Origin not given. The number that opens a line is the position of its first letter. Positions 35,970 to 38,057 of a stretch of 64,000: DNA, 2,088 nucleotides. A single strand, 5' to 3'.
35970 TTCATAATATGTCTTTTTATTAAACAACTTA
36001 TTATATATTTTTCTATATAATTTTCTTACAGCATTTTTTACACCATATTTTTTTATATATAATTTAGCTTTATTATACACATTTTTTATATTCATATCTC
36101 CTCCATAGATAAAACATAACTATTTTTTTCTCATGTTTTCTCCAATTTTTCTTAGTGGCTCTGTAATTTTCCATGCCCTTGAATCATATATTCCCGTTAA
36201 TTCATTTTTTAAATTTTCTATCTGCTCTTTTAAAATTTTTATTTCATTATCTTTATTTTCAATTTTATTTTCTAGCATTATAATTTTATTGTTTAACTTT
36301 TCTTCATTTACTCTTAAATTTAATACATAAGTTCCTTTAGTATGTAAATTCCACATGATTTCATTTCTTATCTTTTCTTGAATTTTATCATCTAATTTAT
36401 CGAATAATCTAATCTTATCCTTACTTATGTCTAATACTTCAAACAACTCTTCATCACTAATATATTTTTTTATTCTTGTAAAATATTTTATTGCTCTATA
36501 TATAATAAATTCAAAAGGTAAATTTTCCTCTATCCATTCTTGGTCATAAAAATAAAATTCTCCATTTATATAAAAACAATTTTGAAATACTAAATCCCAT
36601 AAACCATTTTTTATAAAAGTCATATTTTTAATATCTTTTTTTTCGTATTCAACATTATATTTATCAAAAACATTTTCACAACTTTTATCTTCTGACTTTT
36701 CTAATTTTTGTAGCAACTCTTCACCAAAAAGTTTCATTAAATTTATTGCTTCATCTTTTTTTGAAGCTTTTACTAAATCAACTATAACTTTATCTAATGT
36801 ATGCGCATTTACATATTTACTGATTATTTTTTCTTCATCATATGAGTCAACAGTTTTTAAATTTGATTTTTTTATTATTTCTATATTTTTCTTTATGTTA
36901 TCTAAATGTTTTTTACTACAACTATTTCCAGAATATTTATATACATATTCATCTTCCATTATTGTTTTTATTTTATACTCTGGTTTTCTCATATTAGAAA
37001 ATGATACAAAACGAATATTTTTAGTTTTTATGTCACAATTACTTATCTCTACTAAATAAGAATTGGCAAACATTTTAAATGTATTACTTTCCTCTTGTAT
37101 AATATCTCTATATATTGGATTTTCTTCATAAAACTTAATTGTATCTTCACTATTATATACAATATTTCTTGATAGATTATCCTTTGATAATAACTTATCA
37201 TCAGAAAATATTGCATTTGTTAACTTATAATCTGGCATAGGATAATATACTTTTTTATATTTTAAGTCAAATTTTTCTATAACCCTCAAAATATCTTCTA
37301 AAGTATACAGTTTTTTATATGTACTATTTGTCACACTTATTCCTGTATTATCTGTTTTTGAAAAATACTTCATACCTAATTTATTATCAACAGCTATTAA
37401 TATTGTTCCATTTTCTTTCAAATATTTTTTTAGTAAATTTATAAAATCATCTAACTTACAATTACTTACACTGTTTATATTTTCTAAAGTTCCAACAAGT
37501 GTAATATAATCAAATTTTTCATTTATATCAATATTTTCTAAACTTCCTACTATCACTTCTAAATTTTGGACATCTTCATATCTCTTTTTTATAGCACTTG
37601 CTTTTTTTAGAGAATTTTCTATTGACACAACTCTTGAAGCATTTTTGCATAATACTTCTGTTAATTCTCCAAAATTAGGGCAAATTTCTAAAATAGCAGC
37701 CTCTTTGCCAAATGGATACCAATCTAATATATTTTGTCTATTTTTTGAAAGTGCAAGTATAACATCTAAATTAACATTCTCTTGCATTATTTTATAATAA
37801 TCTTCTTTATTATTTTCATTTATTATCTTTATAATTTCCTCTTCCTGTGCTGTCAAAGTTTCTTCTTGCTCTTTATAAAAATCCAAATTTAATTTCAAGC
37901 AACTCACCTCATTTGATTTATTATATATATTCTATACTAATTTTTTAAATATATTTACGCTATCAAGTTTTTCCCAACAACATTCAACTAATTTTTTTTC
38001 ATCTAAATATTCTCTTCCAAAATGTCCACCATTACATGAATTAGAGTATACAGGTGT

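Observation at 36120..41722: Split WbdD-like cap-and-measure machinery for an ABC-exported glycan in a Gram-positive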

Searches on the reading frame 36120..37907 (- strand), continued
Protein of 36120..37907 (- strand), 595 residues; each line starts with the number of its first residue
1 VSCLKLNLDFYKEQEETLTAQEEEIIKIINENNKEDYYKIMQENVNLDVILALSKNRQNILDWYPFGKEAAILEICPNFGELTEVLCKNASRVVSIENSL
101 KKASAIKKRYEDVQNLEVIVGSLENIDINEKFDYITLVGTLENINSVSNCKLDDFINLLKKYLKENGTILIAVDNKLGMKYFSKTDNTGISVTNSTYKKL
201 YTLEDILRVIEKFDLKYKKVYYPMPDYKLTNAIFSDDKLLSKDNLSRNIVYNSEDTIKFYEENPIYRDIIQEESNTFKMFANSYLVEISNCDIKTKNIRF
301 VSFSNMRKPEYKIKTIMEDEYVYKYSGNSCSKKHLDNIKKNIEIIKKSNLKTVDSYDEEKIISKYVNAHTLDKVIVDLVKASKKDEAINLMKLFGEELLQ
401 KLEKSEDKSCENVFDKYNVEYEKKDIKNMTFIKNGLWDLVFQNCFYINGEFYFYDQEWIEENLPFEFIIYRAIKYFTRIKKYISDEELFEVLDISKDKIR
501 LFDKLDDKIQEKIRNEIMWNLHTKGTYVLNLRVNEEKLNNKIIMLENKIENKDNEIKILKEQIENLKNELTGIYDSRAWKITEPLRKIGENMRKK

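Call 88: search_dna_similar(query=window:36120-37907:-, collection=plasmids, mode=protein, max_rows=25, max_evalue=0.000001)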
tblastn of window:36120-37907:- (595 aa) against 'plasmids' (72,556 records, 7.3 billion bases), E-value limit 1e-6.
Records with a match: 2; places in all: 2; records where one place covers at least 80% of the query: 0.
Best place of each record, by identity: <60% 2.
By first word of the organism name: Pseudomonas 1; Citrobacter 1.
By predicted mobility (MOB-suite, as given by PLSDB): non-mobilizable 1; conjugative 1.
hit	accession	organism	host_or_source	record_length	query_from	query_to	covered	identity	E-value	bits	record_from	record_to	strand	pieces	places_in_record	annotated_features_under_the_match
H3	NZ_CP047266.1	Pseudomonas asturiensis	Stream water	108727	53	316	44%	24.7%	1e-15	88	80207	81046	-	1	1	glycosyltransferase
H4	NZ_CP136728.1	Citrobacter braakii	Homo sapiens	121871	66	236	29%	30.8%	1e-12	79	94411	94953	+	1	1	class I SAM-dependent methyltransferase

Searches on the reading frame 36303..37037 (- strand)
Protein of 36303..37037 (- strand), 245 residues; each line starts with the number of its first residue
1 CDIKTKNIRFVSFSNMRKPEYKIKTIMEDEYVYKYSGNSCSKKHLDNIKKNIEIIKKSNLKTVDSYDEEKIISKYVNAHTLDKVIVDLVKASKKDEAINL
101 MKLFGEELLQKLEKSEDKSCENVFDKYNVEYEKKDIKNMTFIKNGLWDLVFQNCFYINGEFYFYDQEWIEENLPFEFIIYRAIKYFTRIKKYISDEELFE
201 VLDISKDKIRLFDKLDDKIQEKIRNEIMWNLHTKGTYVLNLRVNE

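Call 33: predict_structure(alignment_id=A4)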
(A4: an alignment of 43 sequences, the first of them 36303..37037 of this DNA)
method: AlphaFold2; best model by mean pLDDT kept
length: 245 residues; sequences in the alignment: 43
mean_pLDDT: 89.9   pTM: 0.86
mean pLDDT of the five models: 89.9, 89.3, 88.4, 87.2, 87.0
residues with pLDDT >= 90: 188; 70-90: 31; 50-70: 22; < 50: 4
segments of 3 or more residues with pLDDT < 50: none
pLDDT, mean of each block of 10 residues (from residue 1): 63 82 92 93 97 98 97 94 98 97 98 82 93 90 96 97 96 97 94 93 91 96 83 61 53
secondary structure, 60 per line:
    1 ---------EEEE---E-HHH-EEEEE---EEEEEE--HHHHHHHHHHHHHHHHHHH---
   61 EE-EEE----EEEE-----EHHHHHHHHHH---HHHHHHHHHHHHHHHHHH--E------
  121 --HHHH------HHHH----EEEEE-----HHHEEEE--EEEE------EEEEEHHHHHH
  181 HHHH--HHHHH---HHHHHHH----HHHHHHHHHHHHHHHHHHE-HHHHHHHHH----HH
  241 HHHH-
elements in order: E10-13 E23-27 E31-36 H39-57 E64-66 E71-74 H81-90 H94-111 H123-126 H133-136 E141-145 E154-157 E160-163 E170-174 H175-184 H187-191 H195-201 H206-223 H226-234 H239-244

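Call 35: fold_search(model_id=the predicted structure, library=pdb)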
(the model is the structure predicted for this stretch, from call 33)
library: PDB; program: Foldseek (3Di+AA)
matches with E <= 10: 1667; with E <= 0.001: 40
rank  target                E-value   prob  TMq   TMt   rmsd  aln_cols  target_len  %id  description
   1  4fex_C                3.8e-05  1.00  0.46  0.44   8.2       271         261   11  Crystal structure of the aminoglycoside phosphotransferase APH(3')-Ia, with substrate kanamycin and small molecule inh (released 2012-06-20)
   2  4fev_C                5.6e-05  1.00  0.47  0.46   7.3       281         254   10  Crystal structure of the aminoglycoside phosphotransferase APH(3')-Ia, with substrate kanamycin and small molecule inh (released 2012-06-20)
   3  4few_F                1.1e-04  1.00  0.49  0.46   8.0       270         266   11  Crystal structure of the aminoglycoside phosphotransferase APH(3')-Ia, with substrate kanamycin and small molecule inh (released 2012-06-20)
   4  4fev_D                1.1e-04  1.00  0.47  0.44   9.1       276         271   12  Crystal structure of the aminoglycoside phosphotransferase APH(3')-Ia, with substrate kanamycin and small molecule inh (released 2012-06-20)
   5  4fex_B                1.3e-04  1.00  0.46  0.44   8.6       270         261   11  Crystal structure of the aminoglycoside phosphotransferase APH(3')-Ia, with substrate kanamycin and small molecule inh (released 2012-06-20)
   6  4fev_A                1.4e-04  1.00  0.50  0.47   7.0       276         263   10  Crystal structure of the aminoglycoside phosphotransferase APH(3')-Ia, with substrate kanamycin and small molecule inh (released 2012-06-20)
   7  4gkh_K                1.4e-04  1.00  0.47  0.44   8.1       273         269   12  Crystal structure of the aminoglycoside phosphotransferase APH(3')-Ia, with substrate kanamycin and small molecule inh (released 2012-09-05)
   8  4gki_F                1.4e-04  1.00  0.47  0.45   7.5       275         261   11  Crystal structure of the aminoglycoside phosphotransferase APH(3')-Ia, with substrate kanamycin and small molecule inh (released 2012-09-05)
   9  4r78                  1.4e-04  1.00  0.48  0.43  11.0       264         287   15  Crystal structure of LicA in complex with AMP (released 2015-08-12)
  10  4few_A                1.6e-04  1.00  0.48  0.45   7.6       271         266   10  Crystal structure of the aminoglycoside phosphotransferase APH(3')-Ia, with substrate kanamycin and small molecule inh (released 2012-06-20)
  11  4gkh_D                1.8e-04  1.00  0.48  0.45   6.8       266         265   11  Crystal structure of the aminoglycoside phosphotransferase APH(3')-Ia, with substrate kanamycin and small molecule inh (released 2012-09-05)
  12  4feu_A                1.8e-04  1.00  0.48  0.47   8.3       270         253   11  Crystal structure of the aminoglycoside phosphotransferase APH(3')-Ia, with substrate kanamycin and small molecule inh (released 2012-06-20)
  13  3q2j_A                1.9e-04  1.00  0.45  0.42  10.9       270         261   13  Crystal Structure of 3',5"-Aminoglycoside Phosphotransferase Type IIIa Protein Kinase Inhibitor CKI-7 Complex (released 2011-05-18)
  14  4gkh_B                2.4e-04  1.00  0.49  0.45   8.1       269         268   12  Crystal structure of the aminoglycoside phosphotransferase APH(3')-Ia, with substrate kanamycin and small molecule inh (released 2012-09-05)
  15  4ej7_B                2.5e-04  1.00  0.50  0.47   6.7       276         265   10  Crystal structure of the aminoglycoside phosphotransferase APH(3')-Ia, ATP-bound (released 2012-04-18)
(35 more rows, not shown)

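Call 44: search_solved_structures(query=A5, max_evalue=10, show_alignments=3)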
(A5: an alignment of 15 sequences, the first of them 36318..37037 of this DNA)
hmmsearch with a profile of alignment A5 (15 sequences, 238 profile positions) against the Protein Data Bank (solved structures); distinct sequences matched with E-value up to 10: 11.
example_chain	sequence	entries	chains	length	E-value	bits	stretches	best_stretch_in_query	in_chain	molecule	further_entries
8fmw_T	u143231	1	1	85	0.13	14.9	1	72-125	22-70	30S ribosomal protein S20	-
8ax4_A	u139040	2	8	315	0.37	13.4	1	38-121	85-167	Nucleocapsid protein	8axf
6fkr_1t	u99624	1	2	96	1.3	11.6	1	74-121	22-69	30S ribosomal protein S20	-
4jv5_T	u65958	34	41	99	1.5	11.5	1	74-120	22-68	30S ribosomal protein 20 | 30S ribosomal protein S20 | RIBOSOMAL PROTEIN S20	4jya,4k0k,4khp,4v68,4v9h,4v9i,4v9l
4zer_1t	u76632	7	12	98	1.5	11.4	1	74-120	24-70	30S ribosomal protein S20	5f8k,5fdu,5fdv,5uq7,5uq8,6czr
5iwa_T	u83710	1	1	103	1.5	11.4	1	74-120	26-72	30S ribosomal protein S20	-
1i94_T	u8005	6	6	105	1.8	11.2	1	74-120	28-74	30S RIBOSOMAL PROTEIN S20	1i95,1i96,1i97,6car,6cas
10px_1t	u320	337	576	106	2.2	10.9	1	74-120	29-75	30S ribosomal protein S20 | Ribosomal protein S20 | 16S Ribosomal protein S20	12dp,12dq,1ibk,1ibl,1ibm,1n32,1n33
2e5l_T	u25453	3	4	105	2.3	10.8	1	74-120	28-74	30S ribosomal protein S20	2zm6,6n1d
1fjg_T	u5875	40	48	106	2.9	10.5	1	74-120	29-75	30S RIBOSOMAL PROTEIN S20 | RIBOSOMAL PROTEIN S20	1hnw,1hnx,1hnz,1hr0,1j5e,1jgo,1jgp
9vke_A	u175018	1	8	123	3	10.5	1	76-111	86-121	De novo designed zinc hydrolase 11-7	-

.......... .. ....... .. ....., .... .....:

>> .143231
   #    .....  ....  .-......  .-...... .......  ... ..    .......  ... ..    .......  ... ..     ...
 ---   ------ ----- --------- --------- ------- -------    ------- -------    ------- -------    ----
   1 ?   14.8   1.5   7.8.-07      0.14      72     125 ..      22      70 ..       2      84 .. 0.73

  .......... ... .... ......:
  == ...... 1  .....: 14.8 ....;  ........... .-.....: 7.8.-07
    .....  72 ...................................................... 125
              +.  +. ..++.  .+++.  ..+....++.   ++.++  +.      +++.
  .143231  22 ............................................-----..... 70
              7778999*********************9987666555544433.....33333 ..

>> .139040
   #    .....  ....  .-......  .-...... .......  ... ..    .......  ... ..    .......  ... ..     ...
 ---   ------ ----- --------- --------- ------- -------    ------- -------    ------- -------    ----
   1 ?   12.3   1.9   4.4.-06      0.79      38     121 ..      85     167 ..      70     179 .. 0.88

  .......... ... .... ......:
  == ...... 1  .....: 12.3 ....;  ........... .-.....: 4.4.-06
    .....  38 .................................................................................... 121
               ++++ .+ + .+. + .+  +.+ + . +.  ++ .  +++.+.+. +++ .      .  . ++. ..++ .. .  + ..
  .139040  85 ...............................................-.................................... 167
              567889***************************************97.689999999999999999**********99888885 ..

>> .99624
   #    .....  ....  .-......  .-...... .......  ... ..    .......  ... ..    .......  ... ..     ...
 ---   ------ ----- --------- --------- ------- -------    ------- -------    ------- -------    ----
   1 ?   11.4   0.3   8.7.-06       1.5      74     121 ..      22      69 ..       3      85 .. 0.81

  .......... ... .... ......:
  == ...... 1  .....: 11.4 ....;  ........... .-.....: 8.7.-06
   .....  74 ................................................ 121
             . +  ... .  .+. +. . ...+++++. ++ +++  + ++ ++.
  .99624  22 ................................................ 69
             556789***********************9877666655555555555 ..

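Call 50: search_protein_representatives(alignment_id=A5)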
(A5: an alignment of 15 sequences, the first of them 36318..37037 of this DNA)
Query: 15 sequences, 238 profile positions. Proteins with E-value up to 0.001 (for the whole library): 1024; up to 1e-10: 376; up to 1e-30: 129. The best 150 are listed.
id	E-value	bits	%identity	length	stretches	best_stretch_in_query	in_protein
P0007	4.7e-107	373.2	-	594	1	3-238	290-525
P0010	6.3e-106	369.5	-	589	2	2-238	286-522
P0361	9.7e-106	368.9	-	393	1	3-238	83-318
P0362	1.3e-87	309.5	-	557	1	2-236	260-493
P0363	1.4e-85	302.9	-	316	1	2-236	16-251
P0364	1.1e-83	296.7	-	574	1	2-233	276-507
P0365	1.3e-82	293.2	-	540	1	4-232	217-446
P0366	4.5e-82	291.4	-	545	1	2-234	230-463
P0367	1.1e-79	283.6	-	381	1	3-237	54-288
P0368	9.8e-78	277.2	-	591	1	3-236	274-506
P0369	7.8e-76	271.0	-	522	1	2-236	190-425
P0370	2.2e-75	269.6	-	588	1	2-236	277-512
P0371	3.4e-75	268.9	-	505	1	2-230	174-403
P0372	7.3e-75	267.8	-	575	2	2-236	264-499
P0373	6.1e-73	261.5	-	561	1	2-234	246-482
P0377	1.0e-69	251.0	-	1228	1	4-233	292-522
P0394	1.2e-54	201.7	-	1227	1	2-237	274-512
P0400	1.3e-52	195.0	-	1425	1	4-224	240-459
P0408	9.8e-50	185.6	-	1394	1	4-231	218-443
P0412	9.1e-49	182.4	-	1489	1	6-225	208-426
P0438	6.6e-40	153.4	-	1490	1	5-234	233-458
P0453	1.6e-37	145.6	-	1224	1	3-231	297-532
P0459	8.6e-37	143.2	-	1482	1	4-230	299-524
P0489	1.7e-30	122.6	-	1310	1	5-218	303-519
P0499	1.6e-29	119.4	-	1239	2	4-217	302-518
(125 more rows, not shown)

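Call 52: search_protein_families(library=pfam, alignment_id=A7, max_evalue=0.001)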
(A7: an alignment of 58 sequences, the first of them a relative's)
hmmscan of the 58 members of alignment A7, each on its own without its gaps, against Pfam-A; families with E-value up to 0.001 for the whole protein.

A. member 1, P0362 (557 aa): 0 families

B. families by the number of members that match (of 58 scanned): 24 families
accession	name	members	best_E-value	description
PF13489.12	Methyltransf_23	24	7.1e-11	Methyltransferase domain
PF08241.18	Methyltransf_11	21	1.5e-12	Methyltransferase domain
PF08242.18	Methyltransf_12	17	5.6e-11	Methyltransferase domain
PF13649.12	Methyltransf_25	16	5.5e-11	Methyltransferase domain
PF00398.26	RrnaAD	14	3.9e-09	Ribosomal RNA adenine dimethylase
PF00535.33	Glycos_transf_2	13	9e-50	Glycosyl transferase family 2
PF13641.12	Glyco_tranf_2_3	12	4.6e-24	Glycosyltransferase like family 2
PF05401.17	NodS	12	1.7e-08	Nodulation protein S (NodS)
PF13847.12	Methyltransf_31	9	4.5e-10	Methyltransferase domain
PF05045.17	RgpF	6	2.2e-57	Rhamnan synthesis protein F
PF13632.12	Glyco_trans_2_3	5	2.9e-07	Glycosyl transferase family group 2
PF05175.20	MTS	5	6e-06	Methyltransferase small domain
PF14307.12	Glyco_tran_WbsX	2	1.5e-124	Glycosyltransferase WbsX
PF10111.15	Glyco_tranf_2_2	2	6.9e-13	Glycosyltransferase like family 2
PF13712.12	Glyco_tranf_2_5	2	6e-09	Glycosyltransferase like family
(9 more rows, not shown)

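Call 57: list_cluster_members(proteins=[P0459, P0438, P0412, P0400, P0408, P0489, P0499, P0377, P0394, P0453])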
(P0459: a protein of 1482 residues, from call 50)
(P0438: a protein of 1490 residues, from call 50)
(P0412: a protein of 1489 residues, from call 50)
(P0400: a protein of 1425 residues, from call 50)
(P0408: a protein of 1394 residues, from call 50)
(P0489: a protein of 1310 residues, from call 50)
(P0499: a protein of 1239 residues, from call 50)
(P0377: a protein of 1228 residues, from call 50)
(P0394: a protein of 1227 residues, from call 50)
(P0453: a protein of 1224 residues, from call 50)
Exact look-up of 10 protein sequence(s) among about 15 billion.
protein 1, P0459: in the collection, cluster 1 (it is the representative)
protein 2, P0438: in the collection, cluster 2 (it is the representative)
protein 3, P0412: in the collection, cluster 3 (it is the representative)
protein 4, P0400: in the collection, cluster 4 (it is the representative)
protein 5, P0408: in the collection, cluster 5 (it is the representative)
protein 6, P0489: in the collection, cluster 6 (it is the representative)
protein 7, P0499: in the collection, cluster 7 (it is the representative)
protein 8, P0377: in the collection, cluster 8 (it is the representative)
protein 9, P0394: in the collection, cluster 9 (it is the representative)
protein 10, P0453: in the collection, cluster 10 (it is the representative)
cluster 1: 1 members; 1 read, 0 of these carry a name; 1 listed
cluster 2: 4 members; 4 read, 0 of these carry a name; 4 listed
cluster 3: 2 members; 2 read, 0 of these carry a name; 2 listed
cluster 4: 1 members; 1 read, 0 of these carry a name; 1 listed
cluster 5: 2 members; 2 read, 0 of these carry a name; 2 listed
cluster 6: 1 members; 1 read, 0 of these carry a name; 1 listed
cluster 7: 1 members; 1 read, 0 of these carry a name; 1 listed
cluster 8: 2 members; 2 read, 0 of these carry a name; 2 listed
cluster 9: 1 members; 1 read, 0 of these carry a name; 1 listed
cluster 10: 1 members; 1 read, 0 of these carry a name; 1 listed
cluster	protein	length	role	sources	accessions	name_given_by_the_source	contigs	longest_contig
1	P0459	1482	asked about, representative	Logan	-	-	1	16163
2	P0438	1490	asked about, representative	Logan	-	-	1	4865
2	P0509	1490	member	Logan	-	-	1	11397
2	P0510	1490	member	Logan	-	-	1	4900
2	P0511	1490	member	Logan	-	-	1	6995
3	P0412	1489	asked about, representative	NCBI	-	-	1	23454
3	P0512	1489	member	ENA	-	-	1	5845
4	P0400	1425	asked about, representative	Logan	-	-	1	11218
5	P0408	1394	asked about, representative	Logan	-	-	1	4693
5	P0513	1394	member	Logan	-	-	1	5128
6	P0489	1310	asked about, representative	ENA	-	-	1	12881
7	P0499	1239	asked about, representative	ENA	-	-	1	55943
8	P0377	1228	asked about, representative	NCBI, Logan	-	-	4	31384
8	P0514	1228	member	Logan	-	-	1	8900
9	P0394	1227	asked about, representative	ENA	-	-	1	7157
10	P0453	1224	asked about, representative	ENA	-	-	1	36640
